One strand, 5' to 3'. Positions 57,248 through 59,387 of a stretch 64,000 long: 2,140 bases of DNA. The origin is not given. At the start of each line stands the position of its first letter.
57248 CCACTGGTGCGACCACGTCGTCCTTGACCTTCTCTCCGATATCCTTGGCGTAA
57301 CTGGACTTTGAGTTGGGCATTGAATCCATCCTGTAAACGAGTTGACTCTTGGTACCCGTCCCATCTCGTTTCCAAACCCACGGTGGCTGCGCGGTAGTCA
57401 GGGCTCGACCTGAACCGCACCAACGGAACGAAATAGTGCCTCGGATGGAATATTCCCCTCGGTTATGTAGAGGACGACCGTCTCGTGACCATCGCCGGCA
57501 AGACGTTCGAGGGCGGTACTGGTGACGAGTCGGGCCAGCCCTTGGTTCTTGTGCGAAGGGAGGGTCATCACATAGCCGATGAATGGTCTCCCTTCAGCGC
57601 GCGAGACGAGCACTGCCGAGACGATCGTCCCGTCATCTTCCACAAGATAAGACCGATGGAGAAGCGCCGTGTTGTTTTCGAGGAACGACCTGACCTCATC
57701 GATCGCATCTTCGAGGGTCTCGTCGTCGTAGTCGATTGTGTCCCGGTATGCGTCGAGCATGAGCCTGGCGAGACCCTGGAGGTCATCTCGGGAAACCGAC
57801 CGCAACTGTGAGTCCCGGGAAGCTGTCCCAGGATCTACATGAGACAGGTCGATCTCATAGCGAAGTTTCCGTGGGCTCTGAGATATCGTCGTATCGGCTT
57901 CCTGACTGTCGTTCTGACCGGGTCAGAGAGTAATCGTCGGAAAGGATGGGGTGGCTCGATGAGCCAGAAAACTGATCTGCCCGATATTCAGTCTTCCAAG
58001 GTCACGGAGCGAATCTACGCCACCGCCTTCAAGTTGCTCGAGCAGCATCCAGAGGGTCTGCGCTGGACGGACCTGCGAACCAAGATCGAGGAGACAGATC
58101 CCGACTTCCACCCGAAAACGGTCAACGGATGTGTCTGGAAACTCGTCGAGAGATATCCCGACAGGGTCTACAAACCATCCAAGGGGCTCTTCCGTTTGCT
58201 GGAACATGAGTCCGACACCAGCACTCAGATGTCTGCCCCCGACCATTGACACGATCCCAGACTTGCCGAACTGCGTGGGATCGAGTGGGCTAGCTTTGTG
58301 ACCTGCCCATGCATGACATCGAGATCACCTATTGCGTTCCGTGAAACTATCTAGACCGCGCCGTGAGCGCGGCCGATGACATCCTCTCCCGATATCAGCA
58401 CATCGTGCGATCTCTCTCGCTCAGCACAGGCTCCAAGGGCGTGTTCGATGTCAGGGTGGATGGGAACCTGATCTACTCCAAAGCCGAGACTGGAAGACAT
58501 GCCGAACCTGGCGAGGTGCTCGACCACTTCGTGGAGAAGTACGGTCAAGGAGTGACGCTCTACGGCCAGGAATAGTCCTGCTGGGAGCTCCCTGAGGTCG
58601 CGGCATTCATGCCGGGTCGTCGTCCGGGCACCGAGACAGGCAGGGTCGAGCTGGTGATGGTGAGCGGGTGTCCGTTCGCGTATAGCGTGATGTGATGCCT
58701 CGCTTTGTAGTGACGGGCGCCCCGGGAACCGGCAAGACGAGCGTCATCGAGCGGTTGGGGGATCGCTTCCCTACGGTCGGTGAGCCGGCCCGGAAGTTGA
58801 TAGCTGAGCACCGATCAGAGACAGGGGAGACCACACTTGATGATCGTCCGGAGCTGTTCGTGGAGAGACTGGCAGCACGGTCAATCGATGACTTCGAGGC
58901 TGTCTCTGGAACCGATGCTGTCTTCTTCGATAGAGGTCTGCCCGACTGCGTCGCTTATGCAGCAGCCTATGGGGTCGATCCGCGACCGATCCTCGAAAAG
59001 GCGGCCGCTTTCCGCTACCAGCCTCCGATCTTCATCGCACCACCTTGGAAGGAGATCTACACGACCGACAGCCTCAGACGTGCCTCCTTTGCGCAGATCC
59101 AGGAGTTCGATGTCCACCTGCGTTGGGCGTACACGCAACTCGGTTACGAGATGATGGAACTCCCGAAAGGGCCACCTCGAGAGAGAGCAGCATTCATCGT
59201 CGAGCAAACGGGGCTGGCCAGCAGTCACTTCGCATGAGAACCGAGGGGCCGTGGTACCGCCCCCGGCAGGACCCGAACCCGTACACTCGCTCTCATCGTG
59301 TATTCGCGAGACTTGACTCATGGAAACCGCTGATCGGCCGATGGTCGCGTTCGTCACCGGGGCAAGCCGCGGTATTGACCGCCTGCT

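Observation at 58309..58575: Hidden selenoprotein candidate: SelW/Rdx-like gene with in-frame UGA in a CxxU motif and a downstream hairpin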

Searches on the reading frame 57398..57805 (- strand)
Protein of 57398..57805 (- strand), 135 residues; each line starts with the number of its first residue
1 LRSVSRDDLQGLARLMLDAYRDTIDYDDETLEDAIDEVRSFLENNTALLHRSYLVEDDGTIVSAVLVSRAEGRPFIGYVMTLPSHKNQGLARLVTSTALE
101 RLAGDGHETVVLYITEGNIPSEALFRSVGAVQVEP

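Call 21: search_protein_families(library=pfam, proteins=[window:57398-57805:-], max_evalue=0.001)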
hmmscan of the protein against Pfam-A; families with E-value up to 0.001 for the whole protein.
window:57398-57805:- (135 aa): 6 families
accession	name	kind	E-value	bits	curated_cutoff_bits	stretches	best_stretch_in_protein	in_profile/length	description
PF00583.31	Acetyltransf_1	-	1.8e-09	38.3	20.7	1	40-129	23-115/116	Acetyltransferase (GNAT) family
PF08445.16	FR47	-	4.7e-08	33.4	22.1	1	75-129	23-76/86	FR47-like protein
PF13527.13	Acetyltransf_9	-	4.2e-07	30.4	25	1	2-118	3-117/127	Acetyltransferase (GNAT) domain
PF13302.13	Acetyltransf_3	-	6e-07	30.7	25.4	1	2-130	5-137/138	Acetyltransferase (GNAT) domain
PF13480.13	Acetyltransf_6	-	0.0001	22.9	22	1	5-112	27-134/143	Acetyltransferase (GNAT) domain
PF13508.13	Acetyltransf_7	-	0.00024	21.9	27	1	52-110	5-65/84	Acetyltransferase (GNAT) domain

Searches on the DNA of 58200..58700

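Call 10: search_rna_families(source=window, start=58200, end=58700, threshold=evalue, max_evalue=10)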
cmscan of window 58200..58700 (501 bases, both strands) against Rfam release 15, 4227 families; matches with E-value up to 10: 2.
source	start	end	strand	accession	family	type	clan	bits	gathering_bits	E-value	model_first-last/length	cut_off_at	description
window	58410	58461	+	RF00884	MIR815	Gene; miRNA;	-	16.2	63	3.3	16-65/81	no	MIR815 microRNA precursor family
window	58512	58538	+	RF00737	mir-322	Gene; miRNA;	-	15.2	62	4.1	1-84/84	no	mir-322 microRNA precursor family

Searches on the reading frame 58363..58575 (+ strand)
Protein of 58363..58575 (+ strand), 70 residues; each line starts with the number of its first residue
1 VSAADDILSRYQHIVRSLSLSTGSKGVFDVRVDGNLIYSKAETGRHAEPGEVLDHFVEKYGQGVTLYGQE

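Call 4: search_protein_families(library=pfam, proteins=[window:58363-58572:+], max_evalue=1)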
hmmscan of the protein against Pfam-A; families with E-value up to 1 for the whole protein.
seq(70 aa): 2 families
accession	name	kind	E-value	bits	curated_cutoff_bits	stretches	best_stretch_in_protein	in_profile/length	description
PF10262.15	Rdx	-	8.6e-09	35.9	22.6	1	4-53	20-69/74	Rdx family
PF20356.3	DUF6651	-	0.011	16.8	27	1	31-62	58-89/113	Family of unknown function (DUF6651)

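Call 27: find_encoding_contigs(protein=window:58363-58575:+, flank=10000, max_places=5)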
Protein window:58363-58575:+ (70 aa): 4 contigs read that carry it; 4 places shown.
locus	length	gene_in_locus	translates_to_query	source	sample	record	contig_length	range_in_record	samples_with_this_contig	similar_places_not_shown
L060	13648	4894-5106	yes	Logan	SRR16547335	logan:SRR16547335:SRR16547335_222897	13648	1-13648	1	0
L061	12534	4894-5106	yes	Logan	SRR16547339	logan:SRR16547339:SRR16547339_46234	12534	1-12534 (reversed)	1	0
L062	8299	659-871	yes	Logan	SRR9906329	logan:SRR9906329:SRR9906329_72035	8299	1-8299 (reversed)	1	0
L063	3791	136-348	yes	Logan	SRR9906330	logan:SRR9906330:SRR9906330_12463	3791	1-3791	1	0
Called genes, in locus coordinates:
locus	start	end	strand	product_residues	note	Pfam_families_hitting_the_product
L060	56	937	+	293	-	PF04909:Amidohydro_2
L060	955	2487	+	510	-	PF01494:FAD_binding_3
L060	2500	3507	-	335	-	-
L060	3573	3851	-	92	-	-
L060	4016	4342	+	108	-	-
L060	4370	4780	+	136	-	-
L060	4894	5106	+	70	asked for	PF10262:Rdx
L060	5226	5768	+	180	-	PF13521:AAA_28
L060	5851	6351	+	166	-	PF00106:adh_short, PF13561:adh_short_C2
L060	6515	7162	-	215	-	PF00144:Beta-lactamase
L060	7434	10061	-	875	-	PF05977:MFS_3, PF07690:MFS_1, PF03142:Chitin_synth_2 (faint), PF00535:Glycos_transf_2, PF13641:Glyco_tranf_2_3, PF13632:Glyco_trans_2_3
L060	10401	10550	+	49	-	-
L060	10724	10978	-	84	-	-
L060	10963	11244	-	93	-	-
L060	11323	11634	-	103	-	-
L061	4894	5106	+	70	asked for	PF10262:Rdx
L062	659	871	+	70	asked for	PF10262:Rdx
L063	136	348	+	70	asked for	PF10262:Rdx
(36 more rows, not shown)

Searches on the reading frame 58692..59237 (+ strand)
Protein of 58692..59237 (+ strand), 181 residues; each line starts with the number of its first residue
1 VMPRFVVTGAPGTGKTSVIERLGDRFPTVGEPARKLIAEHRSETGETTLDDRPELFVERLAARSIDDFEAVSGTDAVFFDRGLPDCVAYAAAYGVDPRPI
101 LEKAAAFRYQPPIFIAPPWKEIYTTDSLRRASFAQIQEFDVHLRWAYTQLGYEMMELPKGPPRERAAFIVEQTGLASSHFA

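Call 21: search_protein_families(library=pfam, proteins=[window:58692-59237:+], max_evalue=0.001)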
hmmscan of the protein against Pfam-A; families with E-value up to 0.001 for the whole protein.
window:58692-59237:+ (181 aa): 3 families
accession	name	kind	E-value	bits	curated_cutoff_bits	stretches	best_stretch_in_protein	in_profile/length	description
PF13521.12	AAA_28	-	6e-33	114.8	27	1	4-165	1-164/164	AAA domain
PF13238.12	AAA_18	-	0.00042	21.2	29.4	1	6-53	2-49/128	AAA domain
PF13401.12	AAA_22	-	0.00081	20.2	27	0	6-44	9-45/130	AAA domain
